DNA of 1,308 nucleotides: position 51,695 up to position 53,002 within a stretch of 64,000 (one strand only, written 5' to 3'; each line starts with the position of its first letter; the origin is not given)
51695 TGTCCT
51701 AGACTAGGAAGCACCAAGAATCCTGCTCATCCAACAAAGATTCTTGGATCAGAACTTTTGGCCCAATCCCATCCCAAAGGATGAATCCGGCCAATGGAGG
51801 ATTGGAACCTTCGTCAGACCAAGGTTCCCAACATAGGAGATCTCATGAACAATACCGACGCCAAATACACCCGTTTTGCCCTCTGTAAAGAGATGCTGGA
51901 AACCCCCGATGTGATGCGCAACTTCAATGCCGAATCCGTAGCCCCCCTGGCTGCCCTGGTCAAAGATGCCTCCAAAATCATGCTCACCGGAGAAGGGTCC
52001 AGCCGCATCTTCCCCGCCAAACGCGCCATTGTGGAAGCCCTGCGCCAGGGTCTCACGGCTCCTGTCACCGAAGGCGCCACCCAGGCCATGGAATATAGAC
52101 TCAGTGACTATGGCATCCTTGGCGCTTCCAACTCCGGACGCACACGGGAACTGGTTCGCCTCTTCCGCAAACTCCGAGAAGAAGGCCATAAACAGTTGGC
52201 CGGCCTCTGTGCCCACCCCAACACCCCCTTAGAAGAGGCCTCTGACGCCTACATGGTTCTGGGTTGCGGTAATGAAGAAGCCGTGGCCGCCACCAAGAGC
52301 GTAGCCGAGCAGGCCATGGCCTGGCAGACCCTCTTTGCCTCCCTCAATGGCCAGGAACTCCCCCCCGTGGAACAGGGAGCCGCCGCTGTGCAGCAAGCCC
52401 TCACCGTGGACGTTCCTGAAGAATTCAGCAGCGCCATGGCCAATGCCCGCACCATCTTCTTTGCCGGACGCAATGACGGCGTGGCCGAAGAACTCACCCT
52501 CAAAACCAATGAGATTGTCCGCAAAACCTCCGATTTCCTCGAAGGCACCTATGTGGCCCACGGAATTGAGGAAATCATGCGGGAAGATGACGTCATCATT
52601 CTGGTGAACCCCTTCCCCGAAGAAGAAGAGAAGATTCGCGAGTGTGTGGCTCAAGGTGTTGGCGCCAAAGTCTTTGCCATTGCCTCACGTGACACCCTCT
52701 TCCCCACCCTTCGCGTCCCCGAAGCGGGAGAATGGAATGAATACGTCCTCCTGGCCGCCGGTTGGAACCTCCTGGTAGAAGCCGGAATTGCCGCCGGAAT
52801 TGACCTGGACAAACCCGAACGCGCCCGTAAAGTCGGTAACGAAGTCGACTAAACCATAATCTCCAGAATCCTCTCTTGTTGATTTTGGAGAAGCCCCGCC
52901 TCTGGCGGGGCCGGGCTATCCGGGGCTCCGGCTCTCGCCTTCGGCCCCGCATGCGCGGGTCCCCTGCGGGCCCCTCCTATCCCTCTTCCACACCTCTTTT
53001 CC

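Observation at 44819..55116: ROK regulator, ATPase-less ABC importer, PPi-type PFK paralog, PIG-L deacetylase, double-SIS protein and DUF4954-like protein: candidate undescribed amino-sugar/glycoside catabolic route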

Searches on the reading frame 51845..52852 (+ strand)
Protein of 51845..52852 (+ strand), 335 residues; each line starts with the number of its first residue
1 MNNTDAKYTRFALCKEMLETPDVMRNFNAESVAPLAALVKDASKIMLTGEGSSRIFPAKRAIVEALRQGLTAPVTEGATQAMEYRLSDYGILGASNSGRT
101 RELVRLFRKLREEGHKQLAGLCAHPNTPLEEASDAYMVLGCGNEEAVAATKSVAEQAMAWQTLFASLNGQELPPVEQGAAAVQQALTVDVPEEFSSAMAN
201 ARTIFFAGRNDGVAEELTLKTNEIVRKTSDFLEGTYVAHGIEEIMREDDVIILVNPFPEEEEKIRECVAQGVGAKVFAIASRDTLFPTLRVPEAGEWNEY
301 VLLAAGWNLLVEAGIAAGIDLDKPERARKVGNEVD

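Call 4: search_protein_families(library=pfam, proteins=[window:51845-52852:+], max_evalue=0.01)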
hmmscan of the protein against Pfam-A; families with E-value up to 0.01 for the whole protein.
window:51845-52852:+ (335 aa): 1 family
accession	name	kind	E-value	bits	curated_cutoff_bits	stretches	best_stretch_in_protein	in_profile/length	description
PF01380.27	SIS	-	1.4e-11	44.8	25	2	91-165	57-130/131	SIS domain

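Call 5: search_protein_families(library=ncbifam, proteins=[window:51845-52852:+], max_evalue=0.01)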
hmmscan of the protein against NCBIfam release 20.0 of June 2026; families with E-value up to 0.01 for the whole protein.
window:51845-52852:+ (335 aa): 6 families
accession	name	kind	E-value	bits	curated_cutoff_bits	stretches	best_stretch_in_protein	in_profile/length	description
NF001484.0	PRK00331.1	subfamily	1.9e-14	53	381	1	7-325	249-592/601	isomerizing glutamine--fructose-6-phosphate transaminase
TIGR01135.1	glmS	equivalog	2.5e-10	39.5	418.05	1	15-325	255-598/607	glutamine--fructose-6-phosphate transaminase (isomerizing)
NF041128.1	glucosaP_deam_GlmD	equivalog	1.7e-08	34.1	580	1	36-284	25-272/323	glucosamine-6-phosphate deaminase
NF046059.1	NagB_SO3506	equivalog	6.8e-08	32.2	430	1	84-242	83-243/330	glucosamine-6-phosphate deaminase NagB-II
TIGR03127.2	RuMP_HxlB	equivalog_domain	1.7e-07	31.3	160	1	19-153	7-137/178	6-phospho-3-hexuloisomerase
NF041755.1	RuMP_HxlAB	equivalog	0.0041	16.1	500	0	20-144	224-344/391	bifunctional 3-hexulose-6-phosphate synthase/6-phospho-3-hexuloisomerase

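Call 33: search_solved_structures(query=window:51845-52852:+, max_evalue=0.01, show_alignments=1)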
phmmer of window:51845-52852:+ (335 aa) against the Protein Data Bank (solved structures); distinct sequences matched with E-value up to 0.01: 15.
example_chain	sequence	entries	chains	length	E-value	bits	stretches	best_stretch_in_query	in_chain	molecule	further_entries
8eol_A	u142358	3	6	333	8.6e-06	28.5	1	45-246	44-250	GLUCOSAMINE-6-PHOSPHATE DEAMINASE | Glutamine-fructose-6-phosphate transaminase (Isomerizing)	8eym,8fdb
3hba_A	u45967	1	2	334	8.6e-06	28.5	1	45-246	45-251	Putative phosphosugar isomerase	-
1moq_A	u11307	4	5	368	6.6e-05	25.6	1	92-288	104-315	GLUCOSAMINE 6-PHOSPHATE SYNTHASE | Glutamine--fructose-6-phosphate aminotransferase [isomerizing]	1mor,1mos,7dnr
1jxa_A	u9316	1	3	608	8.5e-05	25.2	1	92-287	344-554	glucosamine 6-phosphate synthase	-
4amv_A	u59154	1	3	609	8.5e-05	25.2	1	92-287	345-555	GLUCOSAMINE--FRUCTOSE-6-PHOSPHATE AMINOTRANSFERASE [ISOMER IZING]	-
3ooj_A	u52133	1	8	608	9.1e-05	25.1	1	92-287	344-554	Glucosamine/fructose-6-phosphate aminotransferase, isomerizing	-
2j6h_A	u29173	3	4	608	9.1e-05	25.1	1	92-287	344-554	GLUCOSAMINE-FRUCTOSE-6-PHOSPHATE AMINOTRANSFERASE | GLUCOSAMINE--FRUCTOSE-6-PHOSPHATE AMINOTRANSFERASE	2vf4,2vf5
2dec_A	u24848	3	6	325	0.00012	24.8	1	42-281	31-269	325aa long hypothetical protein | Hypothetical protein PH0510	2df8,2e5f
7kqa_A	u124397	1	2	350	0.00083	21.9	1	72-245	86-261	Iron dicitrate transport regulator FecR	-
6een_D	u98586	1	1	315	0.001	21.7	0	92-116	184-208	Designer Pentatricopeptide Protein dPPR10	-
1vim_A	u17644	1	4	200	0.0015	21.1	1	23-139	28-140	Hypothetical protein AF1796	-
6een_B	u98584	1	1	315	0.0032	20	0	92-116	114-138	Designer Pentatricopeptide Protein dPPR10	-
4ozs_A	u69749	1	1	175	0.0036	19.9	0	92-116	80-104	Alpha solenoid protein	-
3g68_A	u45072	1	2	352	0.0075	18.8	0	16-152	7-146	Putative phosphosugar isomerase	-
6een_C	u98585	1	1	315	0.0076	18.8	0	92-116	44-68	Designer Pentatricopeptide Protein dPPR10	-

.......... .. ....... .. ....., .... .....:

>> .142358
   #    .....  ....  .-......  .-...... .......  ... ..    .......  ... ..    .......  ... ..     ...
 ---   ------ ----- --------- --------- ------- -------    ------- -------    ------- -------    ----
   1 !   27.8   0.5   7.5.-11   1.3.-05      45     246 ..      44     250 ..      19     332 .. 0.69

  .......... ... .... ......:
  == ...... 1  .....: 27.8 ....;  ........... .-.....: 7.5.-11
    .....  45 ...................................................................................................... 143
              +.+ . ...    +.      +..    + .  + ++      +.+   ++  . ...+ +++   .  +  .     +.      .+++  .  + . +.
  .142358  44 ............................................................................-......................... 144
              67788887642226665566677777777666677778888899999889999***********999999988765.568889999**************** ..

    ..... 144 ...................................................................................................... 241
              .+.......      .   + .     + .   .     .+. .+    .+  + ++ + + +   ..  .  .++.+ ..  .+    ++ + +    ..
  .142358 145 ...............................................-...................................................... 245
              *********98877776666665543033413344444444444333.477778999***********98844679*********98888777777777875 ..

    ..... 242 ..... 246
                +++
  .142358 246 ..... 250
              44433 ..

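Call 67: find_homologous_proteins(query=window:51845-52852:+, max_evalue=0.00001)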
Query window:51845-52852:+ (335 aa): 5582 proteins with E <= 0.00001 among 8000 candidates; the best 120 are listed.
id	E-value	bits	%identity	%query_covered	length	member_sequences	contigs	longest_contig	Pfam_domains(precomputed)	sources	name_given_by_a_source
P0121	1.3e-215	733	100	100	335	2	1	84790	PF01380.28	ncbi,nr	ncbi:MAG: SIS domain-containing protein [Spirochaetales bacterium]|nr:SIS domain-containing protein 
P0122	3.7e-181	619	83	100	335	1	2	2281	PF01380.28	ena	-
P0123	3.3e-154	531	73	100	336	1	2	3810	PF01380.28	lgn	-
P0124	6.1e-154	530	73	100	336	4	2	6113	PF01380.28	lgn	-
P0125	2.9e-151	521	72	100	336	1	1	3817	PF01380.28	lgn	-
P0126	7.5e-151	520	72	100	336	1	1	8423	PF01380.28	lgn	-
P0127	3.5e-149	514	72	100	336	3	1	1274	PF01380.28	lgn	-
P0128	1.1e-148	513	73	98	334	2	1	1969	PF01380.28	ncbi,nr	ncbi:MAG: sugar isomerase [Spirochaetaceae bacterium]|nr:sugar isomerase [Spirochaetaceae bacterium]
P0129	5.5e-148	510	71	100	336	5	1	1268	PF01380.28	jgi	jgi:glucosamine--fructose-6-phosphate aminotransferase (isomerizing)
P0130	7.4e-148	510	71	100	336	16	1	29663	PF01380.28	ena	-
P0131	1.1e-147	509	70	100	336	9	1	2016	PF01380.28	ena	-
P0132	1.9e-147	509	70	100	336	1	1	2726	PF01380.28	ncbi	-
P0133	7.2e-147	507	68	100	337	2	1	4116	PF01380.28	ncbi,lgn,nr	ncbi:MAG: sugar isomerase [Spirochaetales bacterium]|nr:MAG: sugar isomerase [Spirochaetales bacteri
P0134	1.8e-144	499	69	100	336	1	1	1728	PF01380.28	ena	-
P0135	2.0e-144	499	69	100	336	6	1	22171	PF01380.28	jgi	-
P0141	8.8e-141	487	68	100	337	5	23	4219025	PF01380.28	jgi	jgi:glucosamine--fructose-6-phosphate aminotransferase (isomerizing)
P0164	7.9e-118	411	57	100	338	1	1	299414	PF01380.28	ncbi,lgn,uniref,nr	ncbi:SIS domain-containing protein [Spirochaeta isovalerica]|uniref:Glutamine--fructose-6-phosphate 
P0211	3.3e-114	399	56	99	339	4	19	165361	PF01380.28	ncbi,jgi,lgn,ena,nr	ncbi:MAG: sugar isomerase [Bacteroidetes bacterium]|jgi:glutamine---fructose-6-phosphate transaminas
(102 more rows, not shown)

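Call 68: find_encoding_contigs(protein=P0141, flank=9000, max_places=1)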
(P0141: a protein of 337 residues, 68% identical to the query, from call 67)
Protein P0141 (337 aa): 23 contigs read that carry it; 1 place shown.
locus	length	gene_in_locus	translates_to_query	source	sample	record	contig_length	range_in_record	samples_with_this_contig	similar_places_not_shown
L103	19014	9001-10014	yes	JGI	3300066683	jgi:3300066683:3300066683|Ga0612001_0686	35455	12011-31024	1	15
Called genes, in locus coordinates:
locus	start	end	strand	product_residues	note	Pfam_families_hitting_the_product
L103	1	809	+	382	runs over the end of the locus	PF13412:HTH_24, PF00480:ROK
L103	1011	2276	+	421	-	PF01547:SBP_bac_1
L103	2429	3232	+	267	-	PF00528:BPD_transp_1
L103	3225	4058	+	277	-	PF00528:BPD_transp_1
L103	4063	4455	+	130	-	PF13620:CarboxypepD_reg (weak)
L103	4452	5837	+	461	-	-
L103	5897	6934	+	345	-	PF00248:Aldo_ket_red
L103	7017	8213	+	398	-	PF00365:PFK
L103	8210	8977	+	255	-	PF02585:PIG-L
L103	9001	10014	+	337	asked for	PF01380:SIS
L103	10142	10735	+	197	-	PF16011:CBM9_2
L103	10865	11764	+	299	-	PF00196:GerE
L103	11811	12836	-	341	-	PF00248:Aldo_ket_red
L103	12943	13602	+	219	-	PF08547:CIA30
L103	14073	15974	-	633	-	PF16260:DUF4914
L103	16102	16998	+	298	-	PF00165:HTH_AraC (faint), PF12833:HTH_18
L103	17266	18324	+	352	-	PF00487:FA_desaturase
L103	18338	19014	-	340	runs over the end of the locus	PF00487:FA_desaturase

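Call 69: find_encoding_contigs(protein=P0211, flank=9000, max_places=1)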
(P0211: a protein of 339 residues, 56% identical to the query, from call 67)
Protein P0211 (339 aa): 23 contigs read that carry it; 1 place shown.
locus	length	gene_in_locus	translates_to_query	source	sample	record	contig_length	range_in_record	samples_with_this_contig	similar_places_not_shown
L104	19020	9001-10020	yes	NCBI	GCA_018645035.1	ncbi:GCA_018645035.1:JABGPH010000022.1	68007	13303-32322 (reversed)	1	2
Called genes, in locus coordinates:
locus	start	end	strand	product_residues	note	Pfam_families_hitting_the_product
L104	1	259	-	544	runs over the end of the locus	-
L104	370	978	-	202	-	PF01351:RNase_HII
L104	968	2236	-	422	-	PF13439:Glyco_transf_4, PF20706:GT4-conflict (faint), PF00534:Glycos_transf_1 (weak), PF13692:Glyco_trans_1_4, PF00534:Glycos_transf_1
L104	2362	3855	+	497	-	PF01943:Polysacc_synt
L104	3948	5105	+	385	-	PF07690:MFS_1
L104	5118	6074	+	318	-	PF00480:ROK, PF02685:Glucokinase (faint)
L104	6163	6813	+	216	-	PF16011:CBM9_2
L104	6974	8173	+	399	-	PF00365:PFK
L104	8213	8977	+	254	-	PF02585:PIG-L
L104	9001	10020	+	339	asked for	PF01380:SIS (weak)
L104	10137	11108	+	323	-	PF00480:ROK, PF02685:Glucokinase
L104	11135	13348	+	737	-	PF17678:Glyco_hydro_92N, PF07971:Glyco_hydro_92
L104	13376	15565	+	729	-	PF12895:ANAPC3 (faint), PF13428:TPR_14 (faint), PF00515:TPR_1 (faint), PF07719:TPR_2 (faint), PF13174:TPR_6 (faint), PF13176:TPR_7 (faint), PF13181:TPR_8 (faint), PF13424:TPR_12 (faint), +3 more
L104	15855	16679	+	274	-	PF00106:adh_short, PF13561:adh_short_C2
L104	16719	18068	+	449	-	PF14100:DUF6807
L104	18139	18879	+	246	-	PF06283:ThuA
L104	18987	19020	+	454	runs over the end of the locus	PF01408:GFO_IDH_MocA, PF22725:GFO_IDH_MocA_C3 (faint), PF19051:GFO_IDH_MocA_C2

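Call 70: find_encoding_contigs(protein=P0164, flank=9000, max_places=1)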
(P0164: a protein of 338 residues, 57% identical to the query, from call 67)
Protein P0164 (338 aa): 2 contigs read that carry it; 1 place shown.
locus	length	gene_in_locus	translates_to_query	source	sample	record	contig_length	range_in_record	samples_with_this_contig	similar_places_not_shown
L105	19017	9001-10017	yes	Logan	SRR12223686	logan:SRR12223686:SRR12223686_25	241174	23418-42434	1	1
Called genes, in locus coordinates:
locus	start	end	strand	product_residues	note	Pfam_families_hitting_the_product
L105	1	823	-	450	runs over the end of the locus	PF00933:Glyco_hydro_3, PF25509:DUF7916 (weak)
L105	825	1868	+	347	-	PF00793:DAHP_synth_1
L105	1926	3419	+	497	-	PF01551:Peptidase_M23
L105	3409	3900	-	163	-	PF03692:CxxCxxCC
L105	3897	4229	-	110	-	PF01502:PRA-CH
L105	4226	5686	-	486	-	PF01704:UDPGP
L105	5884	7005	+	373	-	PF00480:ROK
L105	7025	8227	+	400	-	PF00365:PFK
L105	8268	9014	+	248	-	PF02585:PIG-L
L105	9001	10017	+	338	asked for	PF01380:SIS (weak)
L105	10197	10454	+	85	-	-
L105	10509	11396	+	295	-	PF00753:Lactamase_B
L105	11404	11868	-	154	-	-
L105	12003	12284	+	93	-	PF01250:Ribosomal_S6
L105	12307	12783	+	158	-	PF00436:SSB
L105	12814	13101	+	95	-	PF01084:Ribosomal_S18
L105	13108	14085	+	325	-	PF09991:DUF2232 (weak)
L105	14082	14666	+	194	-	-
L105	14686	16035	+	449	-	PF00772:DnaB, PF06745:ATPase (faint), PF13481:AAA_25, PF03796:DnaB_C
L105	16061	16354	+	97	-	PF10719:ComFB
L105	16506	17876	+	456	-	PF02321:OEP (weak)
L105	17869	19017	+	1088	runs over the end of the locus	PF00873:ACR_tran, PF03176:MMPL (weak)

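Call 86: search_protein_families(library=pfam, proteins=[L103:4452-5837:+, L104:5118-6074:+, L104:10137-11108:+, L105:5884-7005:+], max_evalue=0.001)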
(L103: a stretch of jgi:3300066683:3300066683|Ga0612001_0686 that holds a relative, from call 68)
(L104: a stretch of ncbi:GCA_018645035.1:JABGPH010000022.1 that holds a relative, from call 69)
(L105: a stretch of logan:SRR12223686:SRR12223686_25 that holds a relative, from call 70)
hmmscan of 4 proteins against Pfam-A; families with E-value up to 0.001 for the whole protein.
L103:4452-5837:+ (461 aa): 0 families

L104:5118-6074:+ (318 aa): 3 families
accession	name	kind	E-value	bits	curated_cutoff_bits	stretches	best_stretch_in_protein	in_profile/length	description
PF00480.26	ROK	-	1.9e-64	218.5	22.9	1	6-312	2-291/294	ROK family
PF02685.22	Glucokinase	-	2e-06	27.5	22.1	1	9-264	4-262/314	Glucokinase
PF01869.26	BcrAD_BadFG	-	2.6e-05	24.3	31.5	0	6-59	1-56/271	BadF/BadG/BcrA/BcrD ATPase family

L104:10137-11108:+ (323 aa): 3 families
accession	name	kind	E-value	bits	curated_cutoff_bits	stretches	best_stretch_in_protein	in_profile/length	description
PF00480.26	ROK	-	1.8e-60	205.4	22.9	1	6-316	2-292/294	ROK family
PF02685.22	Glucokinase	-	3.6e-10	39.8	22.1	1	8-276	3-271/314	Glucokinase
PF01869.26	BcrAD_BadFG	-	0.00032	20.8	31.5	0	6-63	1-60/271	BadF/BadG/BcrA/BcrD ATPase family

L105:5884-7005:+ (373 aa): 1 family
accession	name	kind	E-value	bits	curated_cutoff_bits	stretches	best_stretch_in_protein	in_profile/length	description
PF00480.26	ROK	-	3.4e-15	56.8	22.9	1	84-249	2-155/294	ROK family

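Call 87: search_protein_families(library=ncbifam, proteins=[L104:5118-6074:+, L104:10137-11108:+, L105:5884-7005:+], max_evalue=0.001)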
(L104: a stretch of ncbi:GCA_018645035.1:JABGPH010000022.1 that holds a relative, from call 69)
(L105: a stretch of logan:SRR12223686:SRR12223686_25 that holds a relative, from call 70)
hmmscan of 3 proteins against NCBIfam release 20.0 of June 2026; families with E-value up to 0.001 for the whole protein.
L104:5118-6074:+ (318 aa): 14 families
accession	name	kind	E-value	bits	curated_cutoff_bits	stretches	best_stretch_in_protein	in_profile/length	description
TIGR00744.1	ROK_glcA_fam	subfamily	1.6e-68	231.4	260.35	1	6-315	1-311/318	ROK family glucokinase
NF047937.1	TransRegNagC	equivalog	1.9e-40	139.3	650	1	6-311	82-382/399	DNA-binding transcriptional regulator NagC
NF003461.0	PRK05082.1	subfamily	2.7e-33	115.6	283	1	5-313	3-287/291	N-acetylmannosamine kinase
NF047821.1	NactlManKinNanK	equivalog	4.4e-31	108.5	450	1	5-312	3-286/288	N-acetylmannosamine kinase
NF049930.1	TransRegMlc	equivalog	1.2e-30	107.1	530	1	92-311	175-388/405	sugar metabolism global transcriptional regulator Mlc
NF007251.0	PRK09698.1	equivalog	3.2e-28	98.9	253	1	1-296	4-281/304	allose kinase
NF045551.1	GK_Pyrobac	equivalog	1.9e-27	96.4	500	1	5-314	2-282/294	ATP-dependent glucokinase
NF007108.0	PRK09557.1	equivalog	2.3e-27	96.1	443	1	5-270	3-261/303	fructokinase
NF009835.0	PRK13310.1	equivalog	6.4e-27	94.7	380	1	6-269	3-260/303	N-acetylglucosamine kinase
NF042998.1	bglucokin_BglK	equivalog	1.3e-20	73.9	550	1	8-270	6-250/291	beta-glucoside kinase BglK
NF045550.1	FrctkaseScrK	equivalog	2.8e-13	49.9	400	1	3-173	3-166/293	fructokinase ScrK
NF009836.0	PRK13311.1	equivalog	7.1e-13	48.4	551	1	6-193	3-197/256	N-acetyl-D-glucosamine kinase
NF045942.1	PolPhglucPhase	equivalog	3.4e-12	46.6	250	1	5-152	2-147/242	polyphosphate--glucose phosphotransferase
TIGR00749.1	glk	equivalog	1.7e-07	30.9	225.45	1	131-266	128-265/315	glucokinase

L104:10137-11108:+ (323 aa): 15 families
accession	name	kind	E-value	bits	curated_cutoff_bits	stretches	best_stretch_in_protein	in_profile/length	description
TIGR00744.1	ROK_glcA_fam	subfamily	2.9e-61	207.5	260.35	1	6-316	1-309/318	ROK family glucokinase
NF003461.0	PRK05082.1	subfamily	6.6e-37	127.5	283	1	5-315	3-286/291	N-acetylmannosamine kinase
NF047937.1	TransRegNagC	equivalog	1.5e-36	126.5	650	1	6-318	82-386/399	DNA-binding transcriptional regulator NagC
NF049930.1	TransRegMlc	equivalog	7.4e-36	124.3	530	1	6-321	88-395/405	sugar metabolism global transcriptional regulator Mlc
NF047821.1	NactlManKinNanK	equivalog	1.2e-32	113.6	450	1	5-315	3-286/288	N-acetylmannosamine kinase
NF045551.1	GK_Pyrobac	equivalog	4.7e-31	108.2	500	1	6-319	3-284/294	ATP-dependent glucokinase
NF007108.0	PRK09557.1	equivalog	3.1e-29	102.2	443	1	5-268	3-256/303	fructokinase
NF007251.0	PRK09698.1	equivalog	4.9e-28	98.3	253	1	3-321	6-302/304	allose kinase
NF009835.0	PRK13310.1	equivalog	5.1e-28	98.3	380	1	6-288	3-275/303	N-acetylglucosamine kinase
NF042998.1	bglucokin_BglK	equivalog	8.6e-19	67.9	550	1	8-274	6-251/291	beta-glucoside kinase BglK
NF045942.1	PolPhglucPhase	equivalog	8.4e-15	55.2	250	1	5-153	2-147/242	polyphosphate--glucose phosphotransferase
NF009836.0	PRK13311.1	equivalog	5.9e-14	51.9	551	1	6-194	3-195/256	N-acetyl-D-glucosamine kinase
NF045550.1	FrctkaseScrK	equivalog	6.4e-10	38.9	400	1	84-170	81-162/293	fructokinase ScrK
NF001415.0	PRK00292.1-2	equivalog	3.1e-06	26.6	333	0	124-268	132-293/346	glucokinase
TIGR00749.1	glk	equivalog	4.1e-05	23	225.45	1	8-267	3-269/315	glucokinase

L105:5884-7005:+ (373 aa): 7 families
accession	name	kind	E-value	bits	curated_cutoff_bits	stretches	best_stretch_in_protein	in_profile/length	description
NF047937.1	TransRegNagC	equivalog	2.4e-12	46.8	650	1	13-194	13-195/399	DNA-binding transcriptional regulator NagC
TIGR00744.1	ROK_glcA_fam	subfamily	1.5e-11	44.1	260.35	1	85-206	2-125/318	ROK family glucokinase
NF049930.1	TransRegMlc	equivalog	4e-09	36.3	530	1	22-197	27-202/405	sugar metabolism global transcriptional regulator Mlc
NF007108.0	PRK09557.1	equivalog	7.6e-07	28.7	443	1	126-192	45-111/303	fructokinase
NF007251.0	PRK09698.1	equivalog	9.1e-07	28.4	253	1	83-192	8-120/304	allose kinase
NF009835.0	PRK13310.1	equivalog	9e-06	25.2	380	1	141-258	59-164/303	N-acetylglucosamine kinase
NF042998.1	bglucokin_BglK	equivalog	1e-05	25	550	0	139-210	54-126/291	beta-glucoside kinase BglK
